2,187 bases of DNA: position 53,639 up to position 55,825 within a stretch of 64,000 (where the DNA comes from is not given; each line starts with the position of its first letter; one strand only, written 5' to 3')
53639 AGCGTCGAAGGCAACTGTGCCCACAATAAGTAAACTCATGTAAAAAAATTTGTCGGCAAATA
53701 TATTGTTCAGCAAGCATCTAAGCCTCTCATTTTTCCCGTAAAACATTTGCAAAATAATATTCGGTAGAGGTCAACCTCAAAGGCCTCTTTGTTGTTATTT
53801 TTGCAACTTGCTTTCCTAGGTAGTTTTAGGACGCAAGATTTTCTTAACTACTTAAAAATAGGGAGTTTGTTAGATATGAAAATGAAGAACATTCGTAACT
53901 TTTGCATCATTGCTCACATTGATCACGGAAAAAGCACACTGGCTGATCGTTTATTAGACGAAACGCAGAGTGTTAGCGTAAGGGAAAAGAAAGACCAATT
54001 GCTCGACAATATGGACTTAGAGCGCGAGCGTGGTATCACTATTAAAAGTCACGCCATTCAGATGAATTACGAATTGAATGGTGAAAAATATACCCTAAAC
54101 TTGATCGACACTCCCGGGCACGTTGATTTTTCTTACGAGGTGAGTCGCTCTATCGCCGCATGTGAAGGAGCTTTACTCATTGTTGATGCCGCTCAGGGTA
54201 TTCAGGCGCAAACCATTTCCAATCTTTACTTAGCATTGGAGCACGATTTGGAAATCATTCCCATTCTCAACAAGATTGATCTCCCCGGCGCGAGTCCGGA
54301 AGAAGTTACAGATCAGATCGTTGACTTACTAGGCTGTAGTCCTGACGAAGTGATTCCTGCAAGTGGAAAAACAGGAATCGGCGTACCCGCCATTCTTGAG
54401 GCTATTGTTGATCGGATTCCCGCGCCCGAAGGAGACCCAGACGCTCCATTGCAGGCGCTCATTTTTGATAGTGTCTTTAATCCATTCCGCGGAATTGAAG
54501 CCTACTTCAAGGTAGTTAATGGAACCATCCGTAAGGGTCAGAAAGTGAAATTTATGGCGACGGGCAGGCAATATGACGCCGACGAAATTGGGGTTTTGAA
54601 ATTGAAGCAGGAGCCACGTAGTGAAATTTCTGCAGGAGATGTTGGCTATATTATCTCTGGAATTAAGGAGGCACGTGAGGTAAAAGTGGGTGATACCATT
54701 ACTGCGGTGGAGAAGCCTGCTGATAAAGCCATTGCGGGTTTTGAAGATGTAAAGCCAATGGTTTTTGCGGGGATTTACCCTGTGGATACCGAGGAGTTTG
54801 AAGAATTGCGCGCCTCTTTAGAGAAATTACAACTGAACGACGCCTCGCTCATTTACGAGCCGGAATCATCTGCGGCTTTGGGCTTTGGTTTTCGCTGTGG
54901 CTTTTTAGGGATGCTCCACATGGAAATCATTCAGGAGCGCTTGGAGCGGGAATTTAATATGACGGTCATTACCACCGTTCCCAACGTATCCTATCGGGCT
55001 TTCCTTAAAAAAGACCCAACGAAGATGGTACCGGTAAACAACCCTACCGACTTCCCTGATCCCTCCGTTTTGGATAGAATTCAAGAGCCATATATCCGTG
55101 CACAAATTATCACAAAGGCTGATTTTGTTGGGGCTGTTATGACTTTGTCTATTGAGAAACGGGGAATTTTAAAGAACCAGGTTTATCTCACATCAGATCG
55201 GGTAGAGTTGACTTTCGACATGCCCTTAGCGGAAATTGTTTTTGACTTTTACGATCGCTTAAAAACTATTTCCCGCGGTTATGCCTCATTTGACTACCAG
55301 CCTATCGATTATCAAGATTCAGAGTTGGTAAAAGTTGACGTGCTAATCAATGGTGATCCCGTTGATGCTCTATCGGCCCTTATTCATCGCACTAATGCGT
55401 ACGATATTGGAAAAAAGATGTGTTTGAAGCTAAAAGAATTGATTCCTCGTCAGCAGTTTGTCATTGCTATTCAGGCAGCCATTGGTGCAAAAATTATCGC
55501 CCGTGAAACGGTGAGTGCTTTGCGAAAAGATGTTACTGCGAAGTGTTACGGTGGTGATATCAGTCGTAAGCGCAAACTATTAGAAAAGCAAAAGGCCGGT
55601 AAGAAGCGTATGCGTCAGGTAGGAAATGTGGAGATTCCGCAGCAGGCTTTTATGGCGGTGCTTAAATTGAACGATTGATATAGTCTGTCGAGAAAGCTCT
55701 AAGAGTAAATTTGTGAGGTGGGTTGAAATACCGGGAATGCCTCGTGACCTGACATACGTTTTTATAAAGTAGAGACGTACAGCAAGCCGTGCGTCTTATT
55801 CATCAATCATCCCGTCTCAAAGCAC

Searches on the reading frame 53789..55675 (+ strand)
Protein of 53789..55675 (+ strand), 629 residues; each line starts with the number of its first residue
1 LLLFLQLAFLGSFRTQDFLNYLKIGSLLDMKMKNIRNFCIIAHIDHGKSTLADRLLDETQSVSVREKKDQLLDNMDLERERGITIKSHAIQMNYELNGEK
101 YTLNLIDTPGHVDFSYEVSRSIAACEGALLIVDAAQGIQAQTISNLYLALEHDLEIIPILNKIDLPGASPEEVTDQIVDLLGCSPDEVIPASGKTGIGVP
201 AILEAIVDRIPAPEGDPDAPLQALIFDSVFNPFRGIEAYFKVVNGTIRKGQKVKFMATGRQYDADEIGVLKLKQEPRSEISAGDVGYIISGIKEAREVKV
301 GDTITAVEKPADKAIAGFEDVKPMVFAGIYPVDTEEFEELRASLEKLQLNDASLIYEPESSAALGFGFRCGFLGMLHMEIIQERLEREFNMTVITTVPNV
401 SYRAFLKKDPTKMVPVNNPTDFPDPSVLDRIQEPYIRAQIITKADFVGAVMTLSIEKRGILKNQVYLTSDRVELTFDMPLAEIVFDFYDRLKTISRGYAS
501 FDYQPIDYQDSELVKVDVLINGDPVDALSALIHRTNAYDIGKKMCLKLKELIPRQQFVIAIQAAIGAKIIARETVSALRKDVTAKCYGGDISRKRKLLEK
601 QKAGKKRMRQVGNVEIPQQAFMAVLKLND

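Call 58: search_protein_families(library=pfam, proteins=[window:53789-55675:+])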
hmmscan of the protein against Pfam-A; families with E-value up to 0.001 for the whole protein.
window:53789-55675:+ (629 aa): 8 families
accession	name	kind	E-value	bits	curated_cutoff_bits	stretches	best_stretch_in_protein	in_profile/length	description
PF00009.33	GTP_EFTU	-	2.7e-57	193.8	26.5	1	33-211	1-187/188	Elongation factor Tu GTP binding domain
PF06421.17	LepA_C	-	4.7e-51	171.8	29.7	1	520-626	1-107/107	GTP-binding protein LepA C-terminus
PF00679.30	EFG_C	-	1.2e-18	67.4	27.9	1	431-517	2-87/89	Elongation factor G C-terminus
PF03144.31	GTP_EFTU_D2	-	9.2e-11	42.5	30.3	1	238-305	4-73/73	Elongation factor Tu domain 2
PF14492.12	EFG_III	-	2.7e-05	24.6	27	1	322-395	3-73/75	Elongation Factor G, domain III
PF22042.2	EF-G_D2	-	0.00011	22.7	27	1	220-305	1-82/84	Elongation factor G domain 2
PF16658.11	RF3_C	-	0.00012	22.4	40.1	1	322-412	8-95/132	Class II release factor RF3, C-terminal domain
PF01926.29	MMR_HSR1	-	0.00029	21.4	21.9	0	44-162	8-113/113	50S ribosome-binding GTPase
